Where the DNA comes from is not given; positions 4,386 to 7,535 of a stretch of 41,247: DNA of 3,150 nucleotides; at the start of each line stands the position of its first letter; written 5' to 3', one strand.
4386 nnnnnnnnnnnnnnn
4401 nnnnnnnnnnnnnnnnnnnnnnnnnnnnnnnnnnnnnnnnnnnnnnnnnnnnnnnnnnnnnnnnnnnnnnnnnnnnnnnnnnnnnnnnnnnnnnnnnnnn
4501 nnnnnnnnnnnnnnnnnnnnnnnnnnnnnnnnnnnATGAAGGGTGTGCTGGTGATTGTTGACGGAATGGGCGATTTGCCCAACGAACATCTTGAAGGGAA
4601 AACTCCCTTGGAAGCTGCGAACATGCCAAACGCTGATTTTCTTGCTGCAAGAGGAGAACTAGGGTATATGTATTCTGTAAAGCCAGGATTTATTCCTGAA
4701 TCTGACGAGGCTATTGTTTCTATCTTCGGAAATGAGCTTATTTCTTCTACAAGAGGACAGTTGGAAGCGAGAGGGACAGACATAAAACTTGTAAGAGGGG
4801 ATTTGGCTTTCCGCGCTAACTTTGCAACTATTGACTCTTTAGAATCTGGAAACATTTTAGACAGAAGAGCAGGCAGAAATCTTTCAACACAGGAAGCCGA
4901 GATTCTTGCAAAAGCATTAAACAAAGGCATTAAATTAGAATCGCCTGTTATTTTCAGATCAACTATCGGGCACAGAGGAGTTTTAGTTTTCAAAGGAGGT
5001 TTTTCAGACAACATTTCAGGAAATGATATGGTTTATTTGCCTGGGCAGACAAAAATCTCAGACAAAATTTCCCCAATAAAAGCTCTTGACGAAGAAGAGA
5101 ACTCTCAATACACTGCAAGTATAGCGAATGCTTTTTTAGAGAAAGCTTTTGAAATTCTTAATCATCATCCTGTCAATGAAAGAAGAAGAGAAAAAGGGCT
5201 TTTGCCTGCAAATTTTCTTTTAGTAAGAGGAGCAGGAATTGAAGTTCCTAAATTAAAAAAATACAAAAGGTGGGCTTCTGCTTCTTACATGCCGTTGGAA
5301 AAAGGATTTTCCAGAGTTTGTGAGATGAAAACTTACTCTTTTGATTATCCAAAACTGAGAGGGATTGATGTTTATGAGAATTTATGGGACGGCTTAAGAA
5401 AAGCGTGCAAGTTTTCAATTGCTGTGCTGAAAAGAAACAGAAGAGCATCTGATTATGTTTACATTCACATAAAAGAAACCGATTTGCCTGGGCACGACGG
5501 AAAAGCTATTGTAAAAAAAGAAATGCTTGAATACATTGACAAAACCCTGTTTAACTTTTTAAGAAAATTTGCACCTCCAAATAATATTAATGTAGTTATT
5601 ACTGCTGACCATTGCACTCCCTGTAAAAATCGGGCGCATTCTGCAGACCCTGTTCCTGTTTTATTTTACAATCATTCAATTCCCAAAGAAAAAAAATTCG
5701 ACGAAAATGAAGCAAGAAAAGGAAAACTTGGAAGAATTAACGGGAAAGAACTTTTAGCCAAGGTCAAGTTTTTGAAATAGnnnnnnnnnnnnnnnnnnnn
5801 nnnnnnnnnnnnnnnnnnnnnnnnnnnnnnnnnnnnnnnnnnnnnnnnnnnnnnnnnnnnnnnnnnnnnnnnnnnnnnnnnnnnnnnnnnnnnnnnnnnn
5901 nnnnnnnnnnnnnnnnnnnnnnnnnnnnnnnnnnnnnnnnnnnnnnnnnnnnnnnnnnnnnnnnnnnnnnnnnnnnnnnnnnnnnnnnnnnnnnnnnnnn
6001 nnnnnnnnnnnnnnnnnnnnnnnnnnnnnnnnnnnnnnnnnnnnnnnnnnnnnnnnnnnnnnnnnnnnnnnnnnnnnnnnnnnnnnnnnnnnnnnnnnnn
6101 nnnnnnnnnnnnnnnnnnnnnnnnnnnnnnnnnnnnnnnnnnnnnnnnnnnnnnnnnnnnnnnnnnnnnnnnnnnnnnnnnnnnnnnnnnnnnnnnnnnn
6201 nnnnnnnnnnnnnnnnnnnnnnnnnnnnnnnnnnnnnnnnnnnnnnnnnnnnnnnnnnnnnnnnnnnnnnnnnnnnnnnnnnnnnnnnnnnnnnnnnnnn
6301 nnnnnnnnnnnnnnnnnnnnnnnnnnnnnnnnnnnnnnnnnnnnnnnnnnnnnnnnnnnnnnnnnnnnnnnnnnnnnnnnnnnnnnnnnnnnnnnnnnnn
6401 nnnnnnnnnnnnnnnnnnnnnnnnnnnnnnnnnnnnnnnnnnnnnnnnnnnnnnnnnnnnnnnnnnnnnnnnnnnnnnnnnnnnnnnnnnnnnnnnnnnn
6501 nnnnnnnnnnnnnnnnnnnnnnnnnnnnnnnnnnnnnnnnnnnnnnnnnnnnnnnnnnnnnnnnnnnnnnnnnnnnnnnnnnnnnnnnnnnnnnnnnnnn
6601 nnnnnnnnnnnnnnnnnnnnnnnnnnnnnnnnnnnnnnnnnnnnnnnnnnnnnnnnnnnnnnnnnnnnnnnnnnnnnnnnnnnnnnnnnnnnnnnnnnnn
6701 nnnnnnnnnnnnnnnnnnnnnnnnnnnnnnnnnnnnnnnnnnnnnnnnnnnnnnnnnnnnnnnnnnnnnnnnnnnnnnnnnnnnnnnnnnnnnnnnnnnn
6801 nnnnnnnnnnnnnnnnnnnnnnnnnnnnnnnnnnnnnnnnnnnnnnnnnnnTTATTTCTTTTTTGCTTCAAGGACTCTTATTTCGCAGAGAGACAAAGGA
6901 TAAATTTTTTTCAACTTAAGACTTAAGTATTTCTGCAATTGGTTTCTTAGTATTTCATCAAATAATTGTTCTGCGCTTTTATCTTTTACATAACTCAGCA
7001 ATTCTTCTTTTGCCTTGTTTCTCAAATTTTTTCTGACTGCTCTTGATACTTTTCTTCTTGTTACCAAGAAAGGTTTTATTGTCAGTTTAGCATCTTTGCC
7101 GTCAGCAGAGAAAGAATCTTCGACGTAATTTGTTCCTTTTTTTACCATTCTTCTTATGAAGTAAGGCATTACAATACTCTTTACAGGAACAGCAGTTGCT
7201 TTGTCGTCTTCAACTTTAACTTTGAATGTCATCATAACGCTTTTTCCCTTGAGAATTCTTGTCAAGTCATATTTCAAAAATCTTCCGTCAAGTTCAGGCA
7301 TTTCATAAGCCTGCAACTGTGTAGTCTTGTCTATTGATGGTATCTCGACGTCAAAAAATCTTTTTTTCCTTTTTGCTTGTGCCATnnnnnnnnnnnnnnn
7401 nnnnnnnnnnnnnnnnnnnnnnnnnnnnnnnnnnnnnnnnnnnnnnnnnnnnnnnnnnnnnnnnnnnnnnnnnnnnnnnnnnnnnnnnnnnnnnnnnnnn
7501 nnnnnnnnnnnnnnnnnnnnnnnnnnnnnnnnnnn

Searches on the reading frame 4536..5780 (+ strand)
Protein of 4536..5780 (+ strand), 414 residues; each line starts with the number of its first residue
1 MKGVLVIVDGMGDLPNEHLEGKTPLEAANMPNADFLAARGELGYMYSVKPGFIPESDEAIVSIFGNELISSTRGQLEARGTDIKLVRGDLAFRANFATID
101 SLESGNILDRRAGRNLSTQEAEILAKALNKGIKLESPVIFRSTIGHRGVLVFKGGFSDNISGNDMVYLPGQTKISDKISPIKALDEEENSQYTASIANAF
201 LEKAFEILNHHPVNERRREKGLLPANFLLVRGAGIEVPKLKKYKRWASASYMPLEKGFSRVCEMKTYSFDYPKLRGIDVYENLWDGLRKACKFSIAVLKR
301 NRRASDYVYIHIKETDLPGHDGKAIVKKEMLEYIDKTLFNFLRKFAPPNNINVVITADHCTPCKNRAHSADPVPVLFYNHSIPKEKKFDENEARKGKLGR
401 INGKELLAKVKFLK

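Call 56: search_protein_families(library=pfam, proteins=[window:4536-5780:+])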
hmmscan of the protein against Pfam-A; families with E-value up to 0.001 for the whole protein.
window:4536-5780:+ (414 aa): 2 families
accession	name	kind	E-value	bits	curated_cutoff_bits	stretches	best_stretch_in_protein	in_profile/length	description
PF10143.14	PhosphMutase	-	2.8e-38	131.9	21.5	1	37-214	1-170/170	2,3-bisphosphoglycerate-independent phosphoglycerate mutase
PF01676.23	Metalloenzyme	-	3.3e-29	102.6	24.3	1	1-406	1-245/252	Metalloenzyme superfamily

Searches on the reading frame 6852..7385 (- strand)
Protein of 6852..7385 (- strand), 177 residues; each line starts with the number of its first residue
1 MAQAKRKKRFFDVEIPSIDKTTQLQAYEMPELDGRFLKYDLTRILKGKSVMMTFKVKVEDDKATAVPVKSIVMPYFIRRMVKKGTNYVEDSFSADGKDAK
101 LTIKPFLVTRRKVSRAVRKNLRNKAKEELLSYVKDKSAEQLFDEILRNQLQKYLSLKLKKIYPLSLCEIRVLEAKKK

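Call 59: find_homologous_proteins(query=window:6852-7385:-, max_evalue=1e-20)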
Query window:6852-7385:- (177 aa): 2203 proteins with E <= 1e-20 among 2274 candidates; the best 120 are listed.
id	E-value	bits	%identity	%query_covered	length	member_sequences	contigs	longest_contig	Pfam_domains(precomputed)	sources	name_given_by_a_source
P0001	1.1e-104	365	100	100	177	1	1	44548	PF01015.24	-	-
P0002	6.8e-100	349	95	100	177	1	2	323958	PF01015.24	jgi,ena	-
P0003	2.2e-94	332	90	100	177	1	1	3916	PF01015.24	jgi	jgi:ribosomal protein S3AE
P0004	1.0e-92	326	90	99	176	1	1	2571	PF01015.24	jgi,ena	-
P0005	2.7e-88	312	85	100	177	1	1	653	PF01015.24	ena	-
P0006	1.4e-86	306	84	100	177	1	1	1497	PF01015.24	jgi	jgi:ribosomal protein S3AE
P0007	3.5e-83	295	82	100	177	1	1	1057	PF01015.24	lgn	-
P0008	1.8e-82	293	81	100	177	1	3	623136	PF01015.24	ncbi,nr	ncbi:MAG: hypothetical protein PHQ66_00930 [Candidatus Nanoarchaeia archaeon]|nr:hypothetical protei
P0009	3.9e-82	292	77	100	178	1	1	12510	PF01015.24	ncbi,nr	ncbi:Ribosomal S3Ae family protein [uncultured archaeon]|nr:Ribosomal S3Ae family protein [unculture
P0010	2.1e-80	286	76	100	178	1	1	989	PF01015.24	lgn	-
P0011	7.5e-80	284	77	100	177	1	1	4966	PF01015.24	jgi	-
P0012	1.8e-79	283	76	100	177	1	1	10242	PF01015.24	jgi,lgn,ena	-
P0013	3.5e-79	282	73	100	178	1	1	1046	PF01015.24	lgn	-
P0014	4.1e-79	282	75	100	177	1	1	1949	PF01015.24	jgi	-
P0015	5.7e-79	281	78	99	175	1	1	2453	PF01015.24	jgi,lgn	jgi:ribosomal protein S3AE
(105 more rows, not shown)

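Call 60: find_encoding_contigs(protein=P0002, flank=10000, max_places=2)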
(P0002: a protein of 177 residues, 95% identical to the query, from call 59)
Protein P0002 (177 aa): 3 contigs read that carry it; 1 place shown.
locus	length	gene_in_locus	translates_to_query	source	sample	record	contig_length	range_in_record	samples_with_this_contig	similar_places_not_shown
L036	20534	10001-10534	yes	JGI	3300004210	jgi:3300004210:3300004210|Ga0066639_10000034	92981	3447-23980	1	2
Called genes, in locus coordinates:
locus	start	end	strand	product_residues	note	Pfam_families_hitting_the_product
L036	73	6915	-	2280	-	-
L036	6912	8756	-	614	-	-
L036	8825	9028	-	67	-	-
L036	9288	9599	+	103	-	-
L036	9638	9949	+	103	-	-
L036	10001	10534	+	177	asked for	PF01015:Ribosomal_S3Ae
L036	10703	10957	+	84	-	-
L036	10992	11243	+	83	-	-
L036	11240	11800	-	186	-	PF22090:Gins51_C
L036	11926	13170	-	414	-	PF01676:Metalloenzyme, PF10143:PhosphMutase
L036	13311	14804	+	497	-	PF02310:B12-binding, PF04055:Radical_SAM, PF13282:DUF4070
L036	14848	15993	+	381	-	PF02881:SRP54_N (weak), PF00448:SRP54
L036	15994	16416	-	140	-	-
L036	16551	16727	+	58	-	-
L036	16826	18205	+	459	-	PF02881:SRP54_N, PF00448:SRP54, PF20720:nSTAND3 (faint), PF01656:CbiA, PF02978:SRP_SPB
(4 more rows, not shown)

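Call 61: find_encoding_contigs(protein=P0003, flank=4000, max_places=2)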
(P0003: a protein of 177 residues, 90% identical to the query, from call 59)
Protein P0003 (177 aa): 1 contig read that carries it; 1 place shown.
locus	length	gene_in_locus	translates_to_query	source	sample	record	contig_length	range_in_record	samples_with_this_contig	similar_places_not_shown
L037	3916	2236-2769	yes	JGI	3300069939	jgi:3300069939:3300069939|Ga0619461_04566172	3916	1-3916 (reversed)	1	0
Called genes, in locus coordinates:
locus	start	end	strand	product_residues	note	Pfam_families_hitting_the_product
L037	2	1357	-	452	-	?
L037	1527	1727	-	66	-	-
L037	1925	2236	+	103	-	-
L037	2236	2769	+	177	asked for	PF01015:Ribosomal_S3Ae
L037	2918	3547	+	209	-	PF01168:Ala_racemase_N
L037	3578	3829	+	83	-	-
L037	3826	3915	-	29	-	?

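Call 62: find_encoding_contigs(protein=P0008, flank=6000, max_places=1)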
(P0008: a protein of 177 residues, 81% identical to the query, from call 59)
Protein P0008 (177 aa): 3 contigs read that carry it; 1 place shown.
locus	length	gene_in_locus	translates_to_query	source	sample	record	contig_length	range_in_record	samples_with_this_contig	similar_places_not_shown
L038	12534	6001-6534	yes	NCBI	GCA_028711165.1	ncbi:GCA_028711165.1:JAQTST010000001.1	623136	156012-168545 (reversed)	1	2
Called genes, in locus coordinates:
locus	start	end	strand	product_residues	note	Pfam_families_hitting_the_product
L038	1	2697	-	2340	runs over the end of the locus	-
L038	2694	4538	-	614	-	-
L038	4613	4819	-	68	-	-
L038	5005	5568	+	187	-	-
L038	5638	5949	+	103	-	-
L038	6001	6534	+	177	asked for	PF01015:Ribosomal_S3Ae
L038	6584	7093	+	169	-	-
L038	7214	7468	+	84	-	-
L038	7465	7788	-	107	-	PF11524:SeleniumBinding (faint), PF01906:YbjQ_1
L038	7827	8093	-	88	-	-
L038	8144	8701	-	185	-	PF22090:Gins51_C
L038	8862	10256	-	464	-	PF13385:Laminin_G_3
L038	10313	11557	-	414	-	PF01676:Metalloenzyme, PF10143:PhosphMutase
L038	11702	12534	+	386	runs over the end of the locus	PF02881:SRP54_N (weak), PF06414:Zeta_toxin (weak), PF00448:SRP54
